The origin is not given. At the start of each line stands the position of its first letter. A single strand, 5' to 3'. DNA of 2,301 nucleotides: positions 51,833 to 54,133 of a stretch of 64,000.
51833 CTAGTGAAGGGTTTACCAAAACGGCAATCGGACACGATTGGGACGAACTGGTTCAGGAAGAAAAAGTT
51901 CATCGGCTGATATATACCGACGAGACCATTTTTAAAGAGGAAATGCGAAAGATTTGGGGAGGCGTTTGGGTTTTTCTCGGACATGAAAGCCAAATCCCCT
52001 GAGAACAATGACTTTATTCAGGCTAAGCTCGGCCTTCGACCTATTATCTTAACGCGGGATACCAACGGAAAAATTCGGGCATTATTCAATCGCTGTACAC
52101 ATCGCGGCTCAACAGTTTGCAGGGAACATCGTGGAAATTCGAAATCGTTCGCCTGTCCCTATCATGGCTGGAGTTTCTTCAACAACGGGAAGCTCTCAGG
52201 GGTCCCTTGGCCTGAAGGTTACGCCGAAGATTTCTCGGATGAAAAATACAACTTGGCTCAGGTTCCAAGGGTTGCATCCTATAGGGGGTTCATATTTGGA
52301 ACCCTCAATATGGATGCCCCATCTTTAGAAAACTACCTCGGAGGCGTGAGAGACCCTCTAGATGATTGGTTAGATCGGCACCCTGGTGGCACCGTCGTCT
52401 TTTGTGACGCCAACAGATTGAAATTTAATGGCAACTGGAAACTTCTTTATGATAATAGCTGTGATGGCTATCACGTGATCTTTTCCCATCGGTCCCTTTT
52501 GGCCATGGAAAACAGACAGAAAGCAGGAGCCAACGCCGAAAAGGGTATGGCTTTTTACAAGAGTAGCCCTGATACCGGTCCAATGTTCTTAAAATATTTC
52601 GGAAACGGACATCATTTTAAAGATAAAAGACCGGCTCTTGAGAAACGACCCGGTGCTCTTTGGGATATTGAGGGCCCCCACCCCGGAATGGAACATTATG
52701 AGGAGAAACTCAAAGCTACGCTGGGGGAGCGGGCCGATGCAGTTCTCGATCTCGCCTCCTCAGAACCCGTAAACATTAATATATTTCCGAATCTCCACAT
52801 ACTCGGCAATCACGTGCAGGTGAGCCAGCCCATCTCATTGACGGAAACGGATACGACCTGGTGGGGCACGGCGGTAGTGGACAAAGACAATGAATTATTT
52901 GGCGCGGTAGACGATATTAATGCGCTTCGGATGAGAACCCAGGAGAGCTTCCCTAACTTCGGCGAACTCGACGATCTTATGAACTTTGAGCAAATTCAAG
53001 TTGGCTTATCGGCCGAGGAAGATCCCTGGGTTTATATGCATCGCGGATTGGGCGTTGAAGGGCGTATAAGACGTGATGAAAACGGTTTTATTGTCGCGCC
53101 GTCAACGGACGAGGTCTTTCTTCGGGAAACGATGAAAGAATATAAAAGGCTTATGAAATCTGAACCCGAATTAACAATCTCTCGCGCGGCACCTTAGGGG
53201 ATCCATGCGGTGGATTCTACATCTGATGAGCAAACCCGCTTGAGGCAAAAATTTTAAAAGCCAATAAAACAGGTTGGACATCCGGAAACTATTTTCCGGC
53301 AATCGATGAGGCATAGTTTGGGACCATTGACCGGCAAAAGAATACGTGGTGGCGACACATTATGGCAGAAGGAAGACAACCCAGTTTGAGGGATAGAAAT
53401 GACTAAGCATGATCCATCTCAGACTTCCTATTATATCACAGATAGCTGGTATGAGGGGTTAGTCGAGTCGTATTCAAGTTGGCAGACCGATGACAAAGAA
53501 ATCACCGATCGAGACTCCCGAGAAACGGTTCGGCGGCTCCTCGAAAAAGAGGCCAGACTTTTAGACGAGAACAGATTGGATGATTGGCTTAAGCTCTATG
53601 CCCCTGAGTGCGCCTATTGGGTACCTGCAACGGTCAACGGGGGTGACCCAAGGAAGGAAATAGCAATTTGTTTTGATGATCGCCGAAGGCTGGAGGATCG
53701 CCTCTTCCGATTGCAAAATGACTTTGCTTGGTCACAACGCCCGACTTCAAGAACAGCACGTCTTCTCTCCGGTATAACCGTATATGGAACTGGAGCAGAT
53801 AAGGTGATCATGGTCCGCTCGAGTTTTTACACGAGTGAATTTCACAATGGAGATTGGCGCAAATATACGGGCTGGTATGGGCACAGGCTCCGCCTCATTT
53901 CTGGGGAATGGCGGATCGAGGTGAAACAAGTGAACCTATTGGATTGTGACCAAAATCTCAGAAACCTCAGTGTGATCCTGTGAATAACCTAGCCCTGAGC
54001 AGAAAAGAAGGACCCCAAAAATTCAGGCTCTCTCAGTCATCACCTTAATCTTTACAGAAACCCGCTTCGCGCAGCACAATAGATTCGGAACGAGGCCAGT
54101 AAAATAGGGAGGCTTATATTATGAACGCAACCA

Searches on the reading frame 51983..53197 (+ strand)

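Call 7: search_protein_families(library=pfam, proteins=[window:51983-53197:+], max_evalue=0.001)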
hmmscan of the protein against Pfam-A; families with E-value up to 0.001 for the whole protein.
window:51983-53197:+ (404 aa): 2 families
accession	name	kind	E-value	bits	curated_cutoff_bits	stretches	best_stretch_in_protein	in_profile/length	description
PF00355.32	Rieske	-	4.9e-15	55.6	20.3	1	7-78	12-82/88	Rieske [2Fe-2S] domain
PF00848.25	Ring_hydroxyl_A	-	7e-15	55.9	24.9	1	145-346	11-181/208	Ring hydroxylating alpha subunit (catalytic domain)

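Call 35: search_protein_families(library=ncbifam, proteins=[window:51983-53197:+], max_evalue=0.00001)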
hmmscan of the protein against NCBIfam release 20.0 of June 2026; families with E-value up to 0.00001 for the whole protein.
window:51983-53197:+ (404 aa): 6 families
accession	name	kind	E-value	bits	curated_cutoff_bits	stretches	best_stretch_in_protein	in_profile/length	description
TIGR03229.1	benzo_1_2_benA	equivalog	2.2e-53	181.7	780.95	1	4-357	47-388/433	benzoate 1,2-dioxygenase large subunit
TIGR03228.1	anthran_1_2_A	equivalog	9.3e-44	149.8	671.9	1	5-356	48-392/438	anthranilate 1,2-dioxygenase large subunit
NF042946.1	3PPDioc_HcaE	equivalog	5.5e-43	147.6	830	1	4-393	47-431/450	3-phenylpropionate/cinnamic acid dioxygenase subunit alpha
NF041684.1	ant_diox_AndAc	equivalog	1.2e-37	129.5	750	1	2-169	53-222/418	anthranilate 1,2-dioxygenase large subunit AndAc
NF058607.1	GlBtMonoOxGbcA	equivalog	1.8e-24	86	670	1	3-174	63-227/420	glycine betaine monooxygenase oxygenase subunit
NF052579.1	BetMthstMoxSdmAMthl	equivalog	1.2e-06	27.7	600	1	18-74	39-94/351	4beta-methylsterol monooxygenase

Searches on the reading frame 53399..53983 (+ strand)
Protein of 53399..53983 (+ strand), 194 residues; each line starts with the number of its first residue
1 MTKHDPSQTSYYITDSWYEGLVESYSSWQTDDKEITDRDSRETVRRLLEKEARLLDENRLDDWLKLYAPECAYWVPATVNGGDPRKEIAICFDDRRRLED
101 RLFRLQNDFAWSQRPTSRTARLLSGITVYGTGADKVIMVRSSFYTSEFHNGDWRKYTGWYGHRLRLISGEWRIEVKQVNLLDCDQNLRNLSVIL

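Call 7: search_protein_families(library=pfam, proteins=[window:53399-53983:+], max_evalue=0.001)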
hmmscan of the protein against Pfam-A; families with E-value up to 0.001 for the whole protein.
window:53399-53983:+ (194 aa): 2 families
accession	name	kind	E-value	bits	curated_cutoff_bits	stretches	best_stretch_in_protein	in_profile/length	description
PF00866.24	Ring_hydroxyl_B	-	5.6e-31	108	27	1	50-182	1-139/144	Ring hydroxylating beta subunit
PF13577.12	SnoaL_4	-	6.4e-06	26.6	24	1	39-174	4-123/126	SnoaL-like domain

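Call 35: search_protein_families(library=ncbifam, proteins=[window:53399-53983:+], max_evalue=0.00001)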
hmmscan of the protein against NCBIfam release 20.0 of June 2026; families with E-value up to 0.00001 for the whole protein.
window:53399-53983:+ (194 aa): 5 families
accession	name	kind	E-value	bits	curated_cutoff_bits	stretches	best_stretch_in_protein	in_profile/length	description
NF007479.0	PRK10069.1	subfamily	5.4e-20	72.2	145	1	31-194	11-185/185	3-phenylpropionate/cinnamic acid dioxygenase subunit beta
TIGR03232.1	benzo_1_2_benB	equivalog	4e-19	69.1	225.55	1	45-180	2-141/155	benzoate 1,2-dioxygenase small subunit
NF042947.1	3PPDioc_HcaF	equivalog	1.5e-15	57.5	230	1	42-194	10-172/172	3-phenylpropionate/cinnamic acid dioxygenase subunit beta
TIGR03231.1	anthran_1_2_B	equivalog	5.2e-12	46.2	213.5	1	45-182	2-143/155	anthranilate 1,2-dioxygenase small subunit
NF041685.1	ant_diox_AndAd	equivalog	8.2e-08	32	230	1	43-178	7-140/155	anthranilate 1,2-dioxygenase small subunit AndAd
